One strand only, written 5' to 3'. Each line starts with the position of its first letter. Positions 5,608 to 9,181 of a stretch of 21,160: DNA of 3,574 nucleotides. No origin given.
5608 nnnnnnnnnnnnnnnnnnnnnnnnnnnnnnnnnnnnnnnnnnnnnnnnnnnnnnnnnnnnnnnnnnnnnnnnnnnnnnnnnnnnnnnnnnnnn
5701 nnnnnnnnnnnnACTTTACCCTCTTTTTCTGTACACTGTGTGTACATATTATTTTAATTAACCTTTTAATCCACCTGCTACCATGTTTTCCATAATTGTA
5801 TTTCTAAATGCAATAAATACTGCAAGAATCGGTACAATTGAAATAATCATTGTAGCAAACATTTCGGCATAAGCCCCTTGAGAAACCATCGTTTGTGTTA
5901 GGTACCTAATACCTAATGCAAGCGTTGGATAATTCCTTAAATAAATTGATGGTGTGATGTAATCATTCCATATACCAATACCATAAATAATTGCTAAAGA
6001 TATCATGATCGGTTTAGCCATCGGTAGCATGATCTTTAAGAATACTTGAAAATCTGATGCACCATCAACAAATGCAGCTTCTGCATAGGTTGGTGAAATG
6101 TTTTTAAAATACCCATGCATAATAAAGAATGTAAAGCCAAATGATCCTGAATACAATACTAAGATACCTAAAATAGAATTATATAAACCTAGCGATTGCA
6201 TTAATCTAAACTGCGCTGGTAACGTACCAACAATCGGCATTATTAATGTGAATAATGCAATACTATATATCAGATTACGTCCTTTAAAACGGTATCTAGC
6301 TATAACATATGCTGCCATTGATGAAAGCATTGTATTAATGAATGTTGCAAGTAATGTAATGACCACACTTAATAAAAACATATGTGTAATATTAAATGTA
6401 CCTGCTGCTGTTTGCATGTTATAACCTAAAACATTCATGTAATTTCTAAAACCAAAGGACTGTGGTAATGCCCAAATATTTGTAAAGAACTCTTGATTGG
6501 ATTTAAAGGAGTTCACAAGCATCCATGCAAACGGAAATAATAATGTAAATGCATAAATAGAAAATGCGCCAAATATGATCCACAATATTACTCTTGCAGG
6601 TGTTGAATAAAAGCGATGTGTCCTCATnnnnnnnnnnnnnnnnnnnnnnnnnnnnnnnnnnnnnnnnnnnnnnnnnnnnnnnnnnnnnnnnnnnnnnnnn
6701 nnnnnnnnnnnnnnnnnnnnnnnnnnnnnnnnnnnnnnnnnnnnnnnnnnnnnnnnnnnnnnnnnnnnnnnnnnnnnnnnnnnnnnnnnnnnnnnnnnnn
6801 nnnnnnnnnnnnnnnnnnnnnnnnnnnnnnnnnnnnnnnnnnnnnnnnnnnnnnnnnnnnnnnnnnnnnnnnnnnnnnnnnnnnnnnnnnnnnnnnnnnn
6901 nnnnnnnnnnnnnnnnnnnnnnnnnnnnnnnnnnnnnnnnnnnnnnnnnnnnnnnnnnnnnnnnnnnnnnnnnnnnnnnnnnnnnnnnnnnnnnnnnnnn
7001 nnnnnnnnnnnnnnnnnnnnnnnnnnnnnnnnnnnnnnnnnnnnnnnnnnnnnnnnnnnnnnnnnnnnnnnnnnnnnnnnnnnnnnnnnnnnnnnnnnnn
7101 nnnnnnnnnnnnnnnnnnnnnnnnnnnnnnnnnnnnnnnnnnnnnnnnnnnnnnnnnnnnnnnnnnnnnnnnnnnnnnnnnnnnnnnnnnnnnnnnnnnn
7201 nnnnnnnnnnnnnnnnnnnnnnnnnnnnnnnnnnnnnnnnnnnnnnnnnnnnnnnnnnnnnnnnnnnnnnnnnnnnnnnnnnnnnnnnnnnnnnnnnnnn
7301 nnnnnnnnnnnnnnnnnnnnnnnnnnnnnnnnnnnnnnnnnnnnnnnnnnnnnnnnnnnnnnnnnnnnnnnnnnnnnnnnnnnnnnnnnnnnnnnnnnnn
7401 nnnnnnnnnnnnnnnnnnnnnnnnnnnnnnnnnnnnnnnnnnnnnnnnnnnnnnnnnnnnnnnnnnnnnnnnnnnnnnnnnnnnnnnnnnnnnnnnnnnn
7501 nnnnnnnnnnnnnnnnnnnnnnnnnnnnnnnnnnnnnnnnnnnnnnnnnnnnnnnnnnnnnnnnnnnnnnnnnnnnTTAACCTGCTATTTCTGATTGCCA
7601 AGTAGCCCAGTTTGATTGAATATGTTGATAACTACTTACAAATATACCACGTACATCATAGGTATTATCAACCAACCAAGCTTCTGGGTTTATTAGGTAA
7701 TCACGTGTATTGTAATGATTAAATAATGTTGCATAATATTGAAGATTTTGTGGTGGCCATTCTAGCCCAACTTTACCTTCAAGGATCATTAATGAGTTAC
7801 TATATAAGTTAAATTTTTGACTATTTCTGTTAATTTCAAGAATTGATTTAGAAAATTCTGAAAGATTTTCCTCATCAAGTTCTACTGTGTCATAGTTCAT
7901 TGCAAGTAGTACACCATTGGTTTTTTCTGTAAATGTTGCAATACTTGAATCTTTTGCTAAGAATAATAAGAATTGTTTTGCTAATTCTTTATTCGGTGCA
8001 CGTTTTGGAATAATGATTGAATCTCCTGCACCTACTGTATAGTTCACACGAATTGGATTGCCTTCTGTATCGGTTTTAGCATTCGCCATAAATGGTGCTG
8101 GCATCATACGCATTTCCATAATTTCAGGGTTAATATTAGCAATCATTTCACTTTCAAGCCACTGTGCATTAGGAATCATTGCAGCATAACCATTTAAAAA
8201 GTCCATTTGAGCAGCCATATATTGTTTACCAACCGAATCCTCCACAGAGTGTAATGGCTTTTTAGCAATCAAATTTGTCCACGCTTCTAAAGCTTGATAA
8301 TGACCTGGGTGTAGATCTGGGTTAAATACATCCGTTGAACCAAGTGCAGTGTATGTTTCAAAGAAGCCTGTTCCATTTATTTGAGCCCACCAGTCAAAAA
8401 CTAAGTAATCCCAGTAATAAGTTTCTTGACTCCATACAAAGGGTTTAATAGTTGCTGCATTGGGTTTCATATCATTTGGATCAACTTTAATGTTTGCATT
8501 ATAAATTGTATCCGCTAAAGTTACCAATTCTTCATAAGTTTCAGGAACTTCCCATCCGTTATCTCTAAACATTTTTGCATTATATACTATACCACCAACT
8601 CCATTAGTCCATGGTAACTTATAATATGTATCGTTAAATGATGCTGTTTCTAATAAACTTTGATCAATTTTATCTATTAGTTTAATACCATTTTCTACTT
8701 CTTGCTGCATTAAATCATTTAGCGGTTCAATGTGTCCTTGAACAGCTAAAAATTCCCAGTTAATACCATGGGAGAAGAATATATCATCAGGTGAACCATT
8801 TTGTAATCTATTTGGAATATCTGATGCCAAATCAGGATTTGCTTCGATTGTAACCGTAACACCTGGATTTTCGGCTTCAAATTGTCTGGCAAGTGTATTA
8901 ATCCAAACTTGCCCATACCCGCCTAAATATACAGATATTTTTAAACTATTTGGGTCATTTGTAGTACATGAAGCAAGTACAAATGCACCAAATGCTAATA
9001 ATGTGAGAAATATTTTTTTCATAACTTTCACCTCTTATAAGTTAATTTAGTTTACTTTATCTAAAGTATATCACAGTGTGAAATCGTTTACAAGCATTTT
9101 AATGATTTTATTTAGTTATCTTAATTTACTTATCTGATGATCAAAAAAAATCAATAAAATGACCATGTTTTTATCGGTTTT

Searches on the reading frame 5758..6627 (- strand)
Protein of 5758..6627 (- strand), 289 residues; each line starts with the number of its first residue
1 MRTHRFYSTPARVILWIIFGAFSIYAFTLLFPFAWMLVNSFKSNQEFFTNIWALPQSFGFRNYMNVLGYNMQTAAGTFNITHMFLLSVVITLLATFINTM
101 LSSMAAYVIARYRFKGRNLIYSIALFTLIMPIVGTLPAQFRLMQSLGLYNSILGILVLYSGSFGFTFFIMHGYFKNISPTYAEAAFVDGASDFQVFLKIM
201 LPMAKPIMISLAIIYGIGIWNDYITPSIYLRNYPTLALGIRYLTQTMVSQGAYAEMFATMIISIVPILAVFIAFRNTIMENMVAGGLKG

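Call 7: search_protein_families(library=pfam, proteins=[window:5758-6627:-], max_evalue=0.01)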
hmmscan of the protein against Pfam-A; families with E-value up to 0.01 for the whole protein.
window:5758-6627:- (289 aa): 1 family
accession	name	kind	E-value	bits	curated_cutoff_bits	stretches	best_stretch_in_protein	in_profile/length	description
PF00528.27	BPD_transp_1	-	2.8e-16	60.2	26.4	1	102-274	5-174/184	Binding-protein-dependent transport system inner membrane component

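Call 83: find_related_loci(query=A3, collection=metagenome_contigs, flank=8000)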
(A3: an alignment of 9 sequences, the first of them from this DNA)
Query A3 (289 aa) in metagenome_contigs; peptide patterns used: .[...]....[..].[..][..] (x = any residue, [..] = any of these).
599 stretches matched a pattern (row limit reached: there are more); 559 encode a relative of the query (tblastn E <= 1e-3); the best 80 are kept; 80 distinct loci.
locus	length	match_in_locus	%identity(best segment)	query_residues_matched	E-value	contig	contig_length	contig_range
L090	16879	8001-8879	52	15-289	2e-94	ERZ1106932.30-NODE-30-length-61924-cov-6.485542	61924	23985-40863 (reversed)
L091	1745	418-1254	50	17-289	5e-95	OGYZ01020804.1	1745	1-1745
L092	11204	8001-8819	46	13-289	5e-83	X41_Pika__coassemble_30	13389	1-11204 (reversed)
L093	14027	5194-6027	45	8-289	1e-79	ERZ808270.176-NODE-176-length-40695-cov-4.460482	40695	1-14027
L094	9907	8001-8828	46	15-289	8e-79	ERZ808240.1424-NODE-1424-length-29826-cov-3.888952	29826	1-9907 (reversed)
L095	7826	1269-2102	45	8-289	3e-78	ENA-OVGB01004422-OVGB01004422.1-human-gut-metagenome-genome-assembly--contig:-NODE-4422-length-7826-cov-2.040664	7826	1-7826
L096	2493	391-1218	45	12-289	2e-79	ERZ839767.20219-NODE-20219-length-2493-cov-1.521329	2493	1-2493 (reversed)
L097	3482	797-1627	43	12-289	1e-77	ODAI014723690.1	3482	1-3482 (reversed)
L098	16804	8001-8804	45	22-289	3e-77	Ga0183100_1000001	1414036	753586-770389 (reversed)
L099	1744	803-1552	49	17-260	2e-80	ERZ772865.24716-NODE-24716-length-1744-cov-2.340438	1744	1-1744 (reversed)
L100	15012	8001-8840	43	8-289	2e-74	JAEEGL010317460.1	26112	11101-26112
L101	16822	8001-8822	46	13-289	1e-74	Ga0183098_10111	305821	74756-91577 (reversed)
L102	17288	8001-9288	43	8-289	5e-74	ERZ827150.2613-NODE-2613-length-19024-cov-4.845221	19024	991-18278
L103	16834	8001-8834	44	8-289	4e-73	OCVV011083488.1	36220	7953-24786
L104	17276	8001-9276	43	15-289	1e-76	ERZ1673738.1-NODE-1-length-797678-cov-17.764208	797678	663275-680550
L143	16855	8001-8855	44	3-289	4e-82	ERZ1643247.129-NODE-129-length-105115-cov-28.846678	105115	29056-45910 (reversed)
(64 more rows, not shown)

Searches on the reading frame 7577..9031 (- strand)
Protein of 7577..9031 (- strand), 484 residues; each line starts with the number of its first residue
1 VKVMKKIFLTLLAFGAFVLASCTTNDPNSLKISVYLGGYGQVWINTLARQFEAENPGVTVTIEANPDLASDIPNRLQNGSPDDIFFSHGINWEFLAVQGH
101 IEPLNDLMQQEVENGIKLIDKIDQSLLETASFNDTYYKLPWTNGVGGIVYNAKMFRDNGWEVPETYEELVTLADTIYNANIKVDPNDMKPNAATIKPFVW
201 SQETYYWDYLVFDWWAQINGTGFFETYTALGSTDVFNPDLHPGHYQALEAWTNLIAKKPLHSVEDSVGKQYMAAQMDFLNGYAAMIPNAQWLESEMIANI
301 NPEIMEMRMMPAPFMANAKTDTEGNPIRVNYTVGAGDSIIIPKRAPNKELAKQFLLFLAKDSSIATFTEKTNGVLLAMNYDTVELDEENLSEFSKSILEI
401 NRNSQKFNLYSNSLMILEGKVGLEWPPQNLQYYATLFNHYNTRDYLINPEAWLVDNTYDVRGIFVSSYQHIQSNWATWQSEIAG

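Call 7: search_protein_families(library=pfam, proteins=[window:7577-9031:-], max_evalue=0.01)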
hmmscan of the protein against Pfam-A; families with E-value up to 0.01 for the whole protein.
window:7577-9031:- (484 aa): 2 families
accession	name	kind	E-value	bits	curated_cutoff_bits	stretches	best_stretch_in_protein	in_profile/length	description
PF01547.30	SBP_bac_1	-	7.2e-26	92.3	26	1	45-361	11-303/307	Bacterial extracellular solute-binding protein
PF13531.11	SBP_bac_11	-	2.4e-05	24.7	25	1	43-102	12-69/227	Bacterial extracellular solute-binding protein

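Call 76: search_solved_structures(query=window:7577-9031:-, max_evalue=0.00001)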
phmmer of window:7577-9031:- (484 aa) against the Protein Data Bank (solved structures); distinct sequences matched with E-value up to 0.00001: 16.
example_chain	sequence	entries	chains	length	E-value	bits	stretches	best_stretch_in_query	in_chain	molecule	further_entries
9h0n_A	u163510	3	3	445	1.2e-17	67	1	21-374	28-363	Extracellular solute-binding protein, family 1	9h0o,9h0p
4zza_A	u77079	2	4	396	1.5e-09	40.4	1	42-181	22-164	Sugar binding protein of ABC transporter system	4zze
4zs9_A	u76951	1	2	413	1.7e-09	40.2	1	42-181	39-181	Sugar binding protein of ABC transporter system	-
9xor_A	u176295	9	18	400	1.1e-08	37.5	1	47-405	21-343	maltose-binding protein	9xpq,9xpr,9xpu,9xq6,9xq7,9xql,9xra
3zkk_A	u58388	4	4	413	2.9e-08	36.1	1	38-175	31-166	XOS BINDING PROTEIN | PUTATIVE SUGAR TRANSPORTER SOLUTE-BINDING PROTEIN | SUGAR TRANSPORTER SOLUTE-BINDING PROTEIN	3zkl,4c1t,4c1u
7eho_A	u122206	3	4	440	3.6e-07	32.5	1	46-180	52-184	Chitin oligosaccharide binding protein NagB2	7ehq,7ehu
3oo7_A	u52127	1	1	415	1.8e-06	30.2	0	58-176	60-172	ABC transporter binding protein AcbH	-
3oo8_A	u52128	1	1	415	1.8e-06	30.2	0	58-176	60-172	ABC transporter binding protein AcbH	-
3oo9_A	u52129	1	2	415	1.8e-06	30.2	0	58-176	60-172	ABC transporter binding protein AcbH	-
3oo6_A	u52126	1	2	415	1.9e-06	30.2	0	58-176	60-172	ABC transporter binding protein AcbH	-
1eu8_A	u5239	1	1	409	1.9e-06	30.1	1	42-205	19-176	TREHALOSE/MALTOSE BINDING PROTEIN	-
3ooa_A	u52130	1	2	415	1.9e-06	30.1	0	58-176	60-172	ABC transporter binding protein AcbH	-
2hq0_A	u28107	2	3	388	5.5e-06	28.6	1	45-174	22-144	Sugar ABC transporter, sugar-binding protein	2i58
2heu_A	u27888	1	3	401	5.7e-06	28.5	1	45-174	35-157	Sugar ABC transporter, sugar-binding protein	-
2hfb_A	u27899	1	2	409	6.5e-06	28.4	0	45-174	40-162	Sugar ABC transporter, sugar-binding protein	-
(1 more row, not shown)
